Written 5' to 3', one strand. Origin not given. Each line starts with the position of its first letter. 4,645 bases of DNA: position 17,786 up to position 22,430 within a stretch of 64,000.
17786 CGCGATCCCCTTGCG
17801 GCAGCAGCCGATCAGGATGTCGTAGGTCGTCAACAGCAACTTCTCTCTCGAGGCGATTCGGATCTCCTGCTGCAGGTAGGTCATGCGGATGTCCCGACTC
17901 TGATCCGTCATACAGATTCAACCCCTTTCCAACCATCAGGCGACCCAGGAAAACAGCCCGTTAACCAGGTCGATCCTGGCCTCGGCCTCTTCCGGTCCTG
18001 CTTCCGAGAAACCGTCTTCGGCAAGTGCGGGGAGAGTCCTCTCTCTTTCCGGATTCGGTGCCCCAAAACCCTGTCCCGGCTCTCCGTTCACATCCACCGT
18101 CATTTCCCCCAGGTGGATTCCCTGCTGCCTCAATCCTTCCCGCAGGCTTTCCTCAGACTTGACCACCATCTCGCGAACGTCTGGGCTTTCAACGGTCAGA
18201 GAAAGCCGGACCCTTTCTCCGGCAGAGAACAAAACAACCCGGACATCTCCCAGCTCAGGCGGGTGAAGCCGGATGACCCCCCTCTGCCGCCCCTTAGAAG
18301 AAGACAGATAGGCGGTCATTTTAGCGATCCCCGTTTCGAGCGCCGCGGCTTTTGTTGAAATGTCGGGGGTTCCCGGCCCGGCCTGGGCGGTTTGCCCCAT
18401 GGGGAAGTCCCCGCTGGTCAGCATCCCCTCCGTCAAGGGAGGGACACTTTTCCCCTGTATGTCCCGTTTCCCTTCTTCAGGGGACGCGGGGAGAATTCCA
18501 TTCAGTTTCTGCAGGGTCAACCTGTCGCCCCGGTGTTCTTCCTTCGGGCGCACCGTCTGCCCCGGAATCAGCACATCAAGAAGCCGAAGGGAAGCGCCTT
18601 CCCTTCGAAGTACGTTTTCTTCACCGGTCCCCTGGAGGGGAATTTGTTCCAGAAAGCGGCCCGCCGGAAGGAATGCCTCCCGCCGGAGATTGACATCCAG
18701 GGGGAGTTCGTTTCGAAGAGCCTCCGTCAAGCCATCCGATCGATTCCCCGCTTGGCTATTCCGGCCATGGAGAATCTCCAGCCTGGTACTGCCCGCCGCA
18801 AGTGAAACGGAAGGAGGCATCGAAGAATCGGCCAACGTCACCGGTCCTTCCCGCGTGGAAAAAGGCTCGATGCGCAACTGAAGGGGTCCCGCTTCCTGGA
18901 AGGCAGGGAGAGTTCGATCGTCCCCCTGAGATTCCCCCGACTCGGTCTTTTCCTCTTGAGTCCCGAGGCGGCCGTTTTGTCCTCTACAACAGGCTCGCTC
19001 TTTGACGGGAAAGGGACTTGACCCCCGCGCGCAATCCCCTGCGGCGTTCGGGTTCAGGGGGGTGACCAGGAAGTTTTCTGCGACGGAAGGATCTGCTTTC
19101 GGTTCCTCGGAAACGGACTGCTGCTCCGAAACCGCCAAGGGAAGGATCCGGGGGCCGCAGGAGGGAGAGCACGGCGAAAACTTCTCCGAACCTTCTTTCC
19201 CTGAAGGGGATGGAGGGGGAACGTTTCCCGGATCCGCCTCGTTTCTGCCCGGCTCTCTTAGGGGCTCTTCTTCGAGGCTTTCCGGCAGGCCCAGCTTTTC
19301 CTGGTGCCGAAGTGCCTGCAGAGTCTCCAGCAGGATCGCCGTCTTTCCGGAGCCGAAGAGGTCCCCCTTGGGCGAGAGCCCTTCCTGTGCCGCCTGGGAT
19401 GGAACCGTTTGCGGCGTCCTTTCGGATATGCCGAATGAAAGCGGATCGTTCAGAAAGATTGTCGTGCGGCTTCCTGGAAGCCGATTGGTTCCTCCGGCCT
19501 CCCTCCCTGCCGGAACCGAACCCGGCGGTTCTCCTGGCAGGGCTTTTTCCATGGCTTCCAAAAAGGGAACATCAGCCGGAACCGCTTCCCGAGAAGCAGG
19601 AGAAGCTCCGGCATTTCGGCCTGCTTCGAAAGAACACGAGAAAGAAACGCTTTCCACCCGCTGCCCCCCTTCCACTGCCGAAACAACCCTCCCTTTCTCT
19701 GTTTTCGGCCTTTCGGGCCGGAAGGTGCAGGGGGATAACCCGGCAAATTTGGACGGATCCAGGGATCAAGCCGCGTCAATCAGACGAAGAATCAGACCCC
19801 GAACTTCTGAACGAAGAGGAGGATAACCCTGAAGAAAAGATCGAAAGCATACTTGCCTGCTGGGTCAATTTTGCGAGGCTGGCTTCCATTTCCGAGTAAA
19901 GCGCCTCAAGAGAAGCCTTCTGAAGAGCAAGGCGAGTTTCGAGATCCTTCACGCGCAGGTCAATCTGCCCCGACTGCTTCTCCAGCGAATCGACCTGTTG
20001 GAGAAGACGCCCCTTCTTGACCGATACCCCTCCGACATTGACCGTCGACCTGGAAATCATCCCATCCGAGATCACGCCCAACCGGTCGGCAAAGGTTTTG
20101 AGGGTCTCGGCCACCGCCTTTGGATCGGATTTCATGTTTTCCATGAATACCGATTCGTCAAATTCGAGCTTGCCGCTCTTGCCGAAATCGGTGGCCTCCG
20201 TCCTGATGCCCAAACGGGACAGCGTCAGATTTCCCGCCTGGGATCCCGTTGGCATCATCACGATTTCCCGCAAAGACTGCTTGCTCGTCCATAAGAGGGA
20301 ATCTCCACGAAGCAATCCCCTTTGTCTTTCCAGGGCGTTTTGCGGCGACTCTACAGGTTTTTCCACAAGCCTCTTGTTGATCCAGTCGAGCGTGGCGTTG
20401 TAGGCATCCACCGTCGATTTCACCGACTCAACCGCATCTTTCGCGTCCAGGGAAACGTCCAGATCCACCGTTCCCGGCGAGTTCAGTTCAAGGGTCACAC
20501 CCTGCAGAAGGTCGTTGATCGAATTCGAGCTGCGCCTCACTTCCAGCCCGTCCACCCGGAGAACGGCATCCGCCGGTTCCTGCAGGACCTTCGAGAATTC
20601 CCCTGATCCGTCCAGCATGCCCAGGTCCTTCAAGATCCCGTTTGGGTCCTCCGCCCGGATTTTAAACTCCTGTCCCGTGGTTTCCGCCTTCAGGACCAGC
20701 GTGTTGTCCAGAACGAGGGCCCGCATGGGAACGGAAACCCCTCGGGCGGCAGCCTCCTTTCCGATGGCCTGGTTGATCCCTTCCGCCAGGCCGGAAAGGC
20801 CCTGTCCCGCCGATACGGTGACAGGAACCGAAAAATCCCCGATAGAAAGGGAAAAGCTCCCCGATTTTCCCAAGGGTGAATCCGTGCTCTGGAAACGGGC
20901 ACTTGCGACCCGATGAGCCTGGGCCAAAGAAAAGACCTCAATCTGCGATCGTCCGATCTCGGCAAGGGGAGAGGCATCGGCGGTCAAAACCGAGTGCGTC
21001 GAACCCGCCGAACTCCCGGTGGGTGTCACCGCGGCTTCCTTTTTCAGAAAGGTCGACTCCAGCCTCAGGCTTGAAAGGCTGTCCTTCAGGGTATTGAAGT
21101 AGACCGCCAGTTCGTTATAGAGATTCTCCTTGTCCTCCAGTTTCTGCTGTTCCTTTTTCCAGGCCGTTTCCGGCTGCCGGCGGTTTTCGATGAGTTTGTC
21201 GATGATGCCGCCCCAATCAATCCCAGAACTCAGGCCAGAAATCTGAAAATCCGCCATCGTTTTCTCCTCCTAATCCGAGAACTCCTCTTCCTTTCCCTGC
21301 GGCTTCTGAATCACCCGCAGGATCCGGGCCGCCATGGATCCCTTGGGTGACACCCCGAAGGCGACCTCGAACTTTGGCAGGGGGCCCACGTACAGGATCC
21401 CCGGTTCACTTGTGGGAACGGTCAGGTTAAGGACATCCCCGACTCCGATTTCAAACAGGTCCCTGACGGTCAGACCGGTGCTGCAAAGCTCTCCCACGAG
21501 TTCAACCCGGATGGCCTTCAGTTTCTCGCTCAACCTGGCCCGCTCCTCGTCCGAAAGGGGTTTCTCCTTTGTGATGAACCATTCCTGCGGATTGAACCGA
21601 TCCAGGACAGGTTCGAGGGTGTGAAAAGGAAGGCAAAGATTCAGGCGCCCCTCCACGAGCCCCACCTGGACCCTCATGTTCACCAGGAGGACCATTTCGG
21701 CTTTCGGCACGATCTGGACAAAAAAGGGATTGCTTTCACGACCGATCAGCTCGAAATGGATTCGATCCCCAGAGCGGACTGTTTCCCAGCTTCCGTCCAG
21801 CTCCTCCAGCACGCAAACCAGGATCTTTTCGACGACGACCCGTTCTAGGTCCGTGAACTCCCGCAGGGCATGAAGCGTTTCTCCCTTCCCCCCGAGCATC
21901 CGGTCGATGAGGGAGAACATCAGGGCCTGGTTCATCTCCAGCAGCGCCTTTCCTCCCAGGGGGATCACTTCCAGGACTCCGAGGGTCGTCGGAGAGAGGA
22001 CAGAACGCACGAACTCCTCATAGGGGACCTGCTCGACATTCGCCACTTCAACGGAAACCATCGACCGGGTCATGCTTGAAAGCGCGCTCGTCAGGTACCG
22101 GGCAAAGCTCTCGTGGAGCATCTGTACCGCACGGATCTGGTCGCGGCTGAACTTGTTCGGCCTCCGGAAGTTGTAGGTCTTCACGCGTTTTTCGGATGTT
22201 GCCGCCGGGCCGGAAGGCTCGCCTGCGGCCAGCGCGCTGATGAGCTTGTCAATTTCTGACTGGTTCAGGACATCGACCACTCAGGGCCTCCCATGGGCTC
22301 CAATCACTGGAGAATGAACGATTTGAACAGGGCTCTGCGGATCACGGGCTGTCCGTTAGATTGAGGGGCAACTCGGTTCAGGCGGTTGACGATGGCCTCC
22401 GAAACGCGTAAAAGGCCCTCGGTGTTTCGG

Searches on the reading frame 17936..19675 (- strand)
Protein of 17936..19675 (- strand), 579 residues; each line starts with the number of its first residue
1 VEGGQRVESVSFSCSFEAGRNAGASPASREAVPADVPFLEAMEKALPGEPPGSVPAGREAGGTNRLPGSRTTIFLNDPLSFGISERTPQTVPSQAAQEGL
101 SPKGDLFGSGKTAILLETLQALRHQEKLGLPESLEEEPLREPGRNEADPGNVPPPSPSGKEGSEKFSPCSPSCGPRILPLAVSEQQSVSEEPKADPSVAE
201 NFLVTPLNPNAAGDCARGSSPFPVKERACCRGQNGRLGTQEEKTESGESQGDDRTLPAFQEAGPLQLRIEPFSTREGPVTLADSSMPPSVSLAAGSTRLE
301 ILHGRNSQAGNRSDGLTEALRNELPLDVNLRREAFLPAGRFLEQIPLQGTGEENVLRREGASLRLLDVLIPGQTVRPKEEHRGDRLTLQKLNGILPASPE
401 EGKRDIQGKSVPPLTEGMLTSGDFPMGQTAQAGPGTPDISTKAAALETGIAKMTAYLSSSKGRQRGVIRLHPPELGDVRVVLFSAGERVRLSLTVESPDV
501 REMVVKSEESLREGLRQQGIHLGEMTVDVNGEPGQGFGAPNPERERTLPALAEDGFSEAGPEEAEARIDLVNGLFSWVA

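Call 7: search_protein_families(library=pfam, proteins=[window:17936-19675:-], max_evalue=0.001)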
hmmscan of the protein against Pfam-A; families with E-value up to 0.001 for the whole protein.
window:17936-19675:- (579 aa): 1 family
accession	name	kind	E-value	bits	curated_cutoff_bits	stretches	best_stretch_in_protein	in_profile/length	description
PF02120.21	Flg_hook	-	3.2e-16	59.4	29.8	1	457-535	6-84/85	Flagellar hook-length control protein FliK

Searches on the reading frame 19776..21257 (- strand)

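Call 33: search_protein_families(library=pfam, proteins=[window:19776-21257:-], max_evalue=0.001)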
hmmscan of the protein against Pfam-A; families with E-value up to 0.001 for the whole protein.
window:19776-21257:- (493 aa): 2 families
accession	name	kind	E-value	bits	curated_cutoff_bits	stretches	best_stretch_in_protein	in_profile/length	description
PF07195.17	FliD_C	-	8.5e-39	133.8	25.4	1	229-465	2-235/236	Flagellar hook-associated protein 2 C-terminus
PF02465.23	FliD_N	-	1.6e-16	61.2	24.8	1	11-115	1-97/97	Flagellar hook-associated protein 2 N-terminus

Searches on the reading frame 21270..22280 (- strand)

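Call 33: search_protein_families(library=pfam, proteins=[window:21270-22280:-], max_evalue=0.001)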
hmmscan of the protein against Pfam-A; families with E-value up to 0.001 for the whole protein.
window:21270-22280:- (336 aa): 2 families
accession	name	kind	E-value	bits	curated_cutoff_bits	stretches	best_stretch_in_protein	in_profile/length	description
PF02154.20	FliM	-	2.7e-61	207.3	27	1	36-227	1-190/192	Flagellar motor switch protein FliM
PF01052.25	FliMN_C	-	4.9e-13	49.2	23.8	1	253-324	2-72/73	Type III flagellar switch regulator (C-ring) FliN C-term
